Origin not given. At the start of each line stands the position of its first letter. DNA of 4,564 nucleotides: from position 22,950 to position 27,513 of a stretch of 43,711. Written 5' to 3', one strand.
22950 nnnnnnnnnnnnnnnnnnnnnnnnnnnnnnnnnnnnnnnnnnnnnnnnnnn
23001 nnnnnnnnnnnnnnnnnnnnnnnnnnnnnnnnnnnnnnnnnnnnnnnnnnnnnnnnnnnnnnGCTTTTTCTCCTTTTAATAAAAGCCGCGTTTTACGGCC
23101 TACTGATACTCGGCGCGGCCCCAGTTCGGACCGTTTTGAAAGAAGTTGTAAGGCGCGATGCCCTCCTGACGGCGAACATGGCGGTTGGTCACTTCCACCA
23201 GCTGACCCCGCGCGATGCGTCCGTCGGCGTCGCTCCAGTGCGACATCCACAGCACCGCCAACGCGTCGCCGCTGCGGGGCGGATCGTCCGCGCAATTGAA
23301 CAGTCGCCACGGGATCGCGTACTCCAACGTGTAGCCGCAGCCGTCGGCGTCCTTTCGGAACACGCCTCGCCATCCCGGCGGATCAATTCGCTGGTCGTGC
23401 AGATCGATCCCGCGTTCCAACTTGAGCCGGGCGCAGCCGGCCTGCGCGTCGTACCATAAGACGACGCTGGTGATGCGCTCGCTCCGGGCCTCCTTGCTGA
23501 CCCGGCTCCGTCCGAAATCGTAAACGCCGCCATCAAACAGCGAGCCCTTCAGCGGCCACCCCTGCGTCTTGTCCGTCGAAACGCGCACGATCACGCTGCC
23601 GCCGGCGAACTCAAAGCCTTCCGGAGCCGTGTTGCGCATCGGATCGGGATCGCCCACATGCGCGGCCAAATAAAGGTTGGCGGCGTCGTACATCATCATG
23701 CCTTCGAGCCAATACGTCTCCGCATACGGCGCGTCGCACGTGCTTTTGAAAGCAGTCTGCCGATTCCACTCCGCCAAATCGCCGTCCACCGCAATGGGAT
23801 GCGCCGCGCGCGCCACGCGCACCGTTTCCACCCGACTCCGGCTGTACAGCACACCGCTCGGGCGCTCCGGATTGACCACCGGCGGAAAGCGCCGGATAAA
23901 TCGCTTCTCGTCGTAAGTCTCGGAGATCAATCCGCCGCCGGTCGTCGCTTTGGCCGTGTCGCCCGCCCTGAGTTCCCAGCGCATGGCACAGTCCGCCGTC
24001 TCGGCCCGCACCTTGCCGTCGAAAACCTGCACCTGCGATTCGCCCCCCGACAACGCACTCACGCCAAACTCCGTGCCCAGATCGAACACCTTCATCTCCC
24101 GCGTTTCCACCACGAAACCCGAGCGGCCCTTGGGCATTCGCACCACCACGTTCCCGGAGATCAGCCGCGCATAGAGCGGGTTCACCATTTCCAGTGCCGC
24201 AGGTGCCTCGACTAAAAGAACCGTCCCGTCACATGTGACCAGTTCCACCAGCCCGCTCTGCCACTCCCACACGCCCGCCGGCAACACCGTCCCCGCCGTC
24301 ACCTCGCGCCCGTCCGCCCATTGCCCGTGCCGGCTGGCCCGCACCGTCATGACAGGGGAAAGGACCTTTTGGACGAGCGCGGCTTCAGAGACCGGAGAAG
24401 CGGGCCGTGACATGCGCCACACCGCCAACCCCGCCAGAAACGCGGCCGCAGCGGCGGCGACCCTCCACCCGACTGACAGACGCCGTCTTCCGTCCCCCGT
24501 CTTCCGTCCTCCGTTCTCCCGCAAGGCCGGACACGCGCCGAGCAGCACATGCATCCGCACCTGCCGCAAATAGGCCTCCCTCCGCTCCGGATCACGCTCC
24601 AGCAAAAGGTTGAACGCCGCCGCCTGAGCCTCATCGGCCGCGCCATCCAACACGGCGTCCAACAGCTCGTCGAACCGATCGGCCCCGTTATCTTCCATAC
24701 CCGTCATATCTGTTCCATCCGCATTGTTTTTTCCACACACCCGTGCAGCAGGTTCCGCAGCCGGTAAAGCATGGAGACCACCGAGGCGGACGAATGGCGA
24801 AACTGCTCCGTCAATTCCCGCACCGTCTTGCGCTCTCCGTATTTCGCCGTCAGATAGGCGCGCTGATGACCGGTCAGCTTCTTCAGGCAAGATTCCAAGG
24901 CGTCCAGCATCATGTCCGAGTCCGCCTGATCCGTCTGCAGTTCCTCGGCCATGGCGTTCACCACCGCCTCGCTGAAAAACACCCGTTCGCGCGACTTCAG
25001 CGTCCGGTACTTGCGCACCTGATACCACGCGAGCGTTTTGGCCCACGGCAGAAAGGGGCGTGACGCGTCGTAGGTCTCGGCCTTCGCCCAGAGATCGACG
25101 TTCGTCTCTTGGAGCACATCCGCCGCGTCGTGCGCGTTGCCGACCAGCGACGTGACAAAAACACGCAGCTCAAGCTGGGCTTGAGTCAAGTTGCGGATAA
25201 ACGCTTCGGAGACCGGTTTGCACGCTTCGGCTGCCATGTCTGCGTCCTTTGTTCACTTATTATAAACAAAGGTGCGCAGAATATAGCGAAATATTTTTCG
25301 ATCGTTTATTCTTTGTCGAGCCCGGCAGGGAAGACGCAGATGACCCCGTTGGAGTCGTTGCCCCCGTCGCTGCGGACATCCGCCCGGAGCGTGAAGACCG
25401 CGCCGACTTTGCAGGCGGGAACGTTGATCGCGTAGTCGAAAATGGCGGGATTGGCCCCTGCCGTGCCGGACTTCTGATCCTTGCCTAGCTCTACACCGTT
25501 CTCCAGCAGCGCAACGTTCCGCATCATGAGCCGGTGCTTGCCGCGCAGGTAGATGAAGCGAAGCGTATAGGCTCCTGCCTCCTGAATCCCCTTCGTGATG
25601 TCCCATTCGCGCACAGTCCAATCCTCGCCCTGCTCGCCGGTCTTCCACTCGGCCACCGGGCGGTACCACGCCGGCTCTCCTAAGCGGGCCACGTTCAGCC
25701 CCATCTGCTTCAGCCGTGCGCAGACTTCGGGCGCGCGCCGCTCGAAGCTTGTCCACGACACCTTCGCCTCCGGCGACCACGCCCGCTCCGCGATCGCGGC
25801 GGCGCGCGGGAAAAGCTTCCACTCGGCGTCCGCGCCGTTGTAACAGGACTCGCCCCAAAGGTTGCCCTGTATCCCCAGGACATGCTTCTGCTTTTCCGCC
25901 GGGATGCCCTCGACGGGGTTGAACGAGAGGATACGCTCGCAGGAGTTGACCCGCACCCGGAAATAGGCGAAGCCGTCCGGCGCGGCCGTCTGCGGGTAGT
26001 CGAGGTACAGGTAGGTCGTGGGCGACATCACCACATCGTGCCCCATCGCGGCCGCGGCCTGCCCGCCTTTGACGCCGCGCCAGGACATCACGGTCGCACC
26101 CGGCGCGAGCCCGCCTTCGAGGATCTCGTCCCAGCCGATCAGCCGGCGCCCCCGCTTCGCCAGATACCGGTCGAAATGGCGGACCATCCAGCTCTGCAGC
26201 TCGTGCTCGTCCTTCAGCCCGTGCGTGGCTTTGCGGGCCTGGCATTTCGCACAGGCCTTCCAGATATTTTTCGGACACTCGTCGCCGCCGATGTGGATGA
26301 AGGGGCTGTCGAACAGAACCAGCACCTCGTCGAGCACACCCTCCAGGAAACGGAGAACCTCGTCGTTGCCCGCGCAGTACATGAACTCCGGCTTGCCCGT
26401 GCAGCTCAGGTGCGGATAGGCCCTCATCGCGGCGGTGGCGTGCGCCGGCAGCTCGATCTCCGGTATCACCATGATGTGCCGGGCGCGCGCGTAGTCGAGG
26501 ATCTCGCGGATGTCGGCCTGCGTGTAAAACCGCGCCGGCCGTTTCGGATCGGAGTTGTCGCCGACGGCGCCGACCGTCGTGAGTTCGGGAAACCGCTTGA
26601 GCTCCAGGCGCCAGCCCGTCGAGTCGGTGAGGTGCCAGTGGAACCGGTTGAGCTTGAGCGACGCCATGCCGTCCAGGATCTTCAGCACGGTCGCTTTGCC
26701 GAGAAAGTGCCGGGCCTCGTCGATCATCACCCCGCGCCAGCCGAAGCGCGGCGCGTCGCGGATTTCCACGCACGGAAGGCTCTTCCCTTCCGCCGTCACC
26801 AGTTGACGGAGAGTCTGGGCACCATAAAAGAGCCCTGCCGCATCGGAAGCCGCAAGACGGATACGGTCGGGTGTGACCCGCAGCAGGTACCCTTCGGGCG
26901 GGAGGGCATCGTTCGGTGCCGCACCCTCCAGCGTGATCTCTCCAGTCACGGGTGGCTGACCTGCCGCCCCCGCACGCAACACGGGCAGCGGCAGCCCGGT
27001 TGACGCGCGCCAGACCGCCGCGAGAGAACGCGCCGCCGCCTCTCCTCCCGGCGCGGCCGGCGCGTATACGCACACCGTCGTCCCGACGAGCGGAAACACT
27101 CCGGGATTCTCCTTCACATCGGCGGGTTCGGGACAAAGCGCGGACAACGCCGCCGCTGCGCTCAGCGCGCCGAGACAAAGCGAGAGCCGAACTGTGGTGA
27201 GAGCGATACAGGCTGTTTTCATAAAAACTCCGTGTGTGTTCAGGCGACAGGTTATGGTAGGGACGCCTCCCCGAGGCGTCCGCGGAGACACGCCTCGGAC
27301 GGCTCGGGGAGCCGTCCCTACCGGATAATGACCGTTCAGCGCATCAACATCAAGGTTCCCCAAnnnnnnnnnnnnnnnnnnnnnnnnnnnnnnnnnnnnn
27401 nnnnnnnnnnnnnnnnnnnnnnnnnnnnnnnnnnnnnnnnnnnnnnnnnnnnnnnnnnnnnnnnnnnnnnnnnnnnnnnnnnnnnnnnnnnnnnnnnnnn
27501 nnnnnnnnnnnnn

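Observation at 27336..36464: Tandem giant LamG/PATR/DUF2341 genes share a sharply bounded 652-nt identity tract covering only their C-terminal module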

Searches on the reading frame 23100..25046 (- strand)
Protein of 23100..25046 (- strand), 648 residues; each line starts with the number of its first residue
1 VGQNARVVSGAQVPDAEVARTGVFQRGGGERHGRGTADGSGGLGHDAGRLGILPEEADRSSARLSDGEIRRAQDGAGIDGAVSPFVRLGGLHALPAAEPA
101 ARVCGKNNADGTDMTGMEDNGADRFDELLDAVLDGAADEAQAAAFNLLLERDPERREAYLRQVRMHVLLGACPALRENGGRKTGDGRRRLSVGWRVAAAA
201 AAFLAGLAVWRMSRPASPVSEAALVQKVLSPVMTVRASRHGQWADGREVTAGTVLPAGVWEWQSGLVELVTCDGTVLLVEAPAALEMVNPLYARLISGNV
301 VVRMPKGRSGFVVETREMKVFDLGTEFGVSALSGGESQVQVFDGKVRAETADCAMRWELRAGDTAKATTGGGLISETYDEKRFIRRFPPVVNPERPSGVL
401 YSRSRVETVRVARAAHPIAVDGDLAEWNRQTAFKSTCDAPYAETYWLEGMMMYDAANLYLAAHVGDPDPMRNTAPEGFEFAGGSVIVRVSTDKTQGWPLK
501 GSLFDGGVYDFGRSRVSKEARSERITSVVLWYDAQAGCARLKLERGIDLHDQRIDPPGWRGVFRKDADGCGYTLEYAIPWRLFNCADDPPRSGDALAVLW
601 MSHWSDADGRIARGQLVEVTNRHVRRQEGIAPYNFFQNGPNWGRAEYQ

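Call 5: search_protein_families(library=pfam, proteins=[window:23100-25046:-], max_evalue=0.01)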
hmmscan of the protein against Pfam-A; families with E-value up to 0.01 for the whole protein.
window:23100-25046:- (648 aa): 1 family
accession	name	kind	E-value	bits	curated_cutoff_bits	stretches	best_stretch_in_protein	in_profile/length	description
PF04773.18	FecR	-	9.9e-06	26.4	24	1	294-347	44-97/97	FecR protein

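Call 66: search_protein_families(library=ncbifam, proteins=[window:23100-25046:-], max_evalue=0.001)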
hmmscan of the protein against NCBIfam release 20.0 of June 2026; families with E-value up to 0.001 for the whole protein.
window:23100-25046:- (648 aa): 0 families

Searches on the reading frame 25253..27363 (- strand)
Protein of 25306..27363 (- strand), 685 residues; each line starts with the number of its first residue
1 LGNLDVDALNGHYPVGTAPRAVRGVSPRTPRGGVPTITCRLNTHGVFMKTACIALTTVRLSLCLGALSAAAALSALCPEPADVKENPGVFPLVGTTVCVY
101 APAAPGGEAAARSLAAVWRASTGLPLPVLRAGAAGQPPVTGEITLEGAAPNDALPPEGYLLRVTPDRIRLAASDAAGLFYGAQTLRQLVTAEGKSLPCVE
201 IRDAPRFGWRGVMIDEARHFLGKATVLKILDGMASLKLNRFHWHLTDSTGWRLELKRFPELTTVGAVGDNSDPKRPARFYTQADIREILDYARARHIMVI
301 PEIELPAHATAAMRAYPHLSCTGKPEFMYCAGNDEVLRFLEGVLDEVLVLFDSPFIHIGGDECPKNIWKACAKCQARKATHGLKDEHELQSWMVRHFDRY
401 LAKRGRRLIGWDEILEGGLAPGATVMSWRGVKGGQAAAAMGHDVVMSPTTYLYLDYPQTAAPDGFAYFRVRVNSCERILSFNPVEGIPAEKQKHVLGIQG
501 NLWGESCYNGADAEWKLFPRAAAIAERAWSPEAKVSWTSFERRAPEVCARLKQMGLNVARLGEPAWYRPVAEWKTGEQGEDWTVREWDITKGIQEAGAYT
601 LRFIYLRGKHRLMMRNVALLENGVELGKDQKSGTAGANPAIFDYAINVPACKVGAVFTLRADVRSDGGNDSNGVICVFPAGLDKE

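Call 5: search_protein_families(library=pfam, proteins=[window:25253-27178:-], max_evalue=0.01)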
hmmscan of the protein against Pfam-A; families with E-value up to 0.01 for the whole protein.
window:25253-27178:- (641 aa): 0 families

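Call 26: search_protein_families(library=pfam, proteins=[window:25306-27363:-], max_evalue=0.01)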
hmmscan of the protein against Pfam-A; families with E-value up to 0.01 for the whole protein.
window:25306-27363:- (685 aa): 2 families
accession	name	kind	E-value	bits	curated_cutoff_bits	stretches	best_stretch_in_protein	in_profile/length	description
PF00728.28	Glyco_hydro_20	-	6.2e-106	355.1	22.3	1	207-531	1-347/348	Glycosyl hydrolase family 20, catalytic domain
PF02838.20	Glyco_hydro_20b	-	9.1e-26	91.5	26.1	1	76-204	4-124/124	Glycosyl hydrolase family 20, domain 2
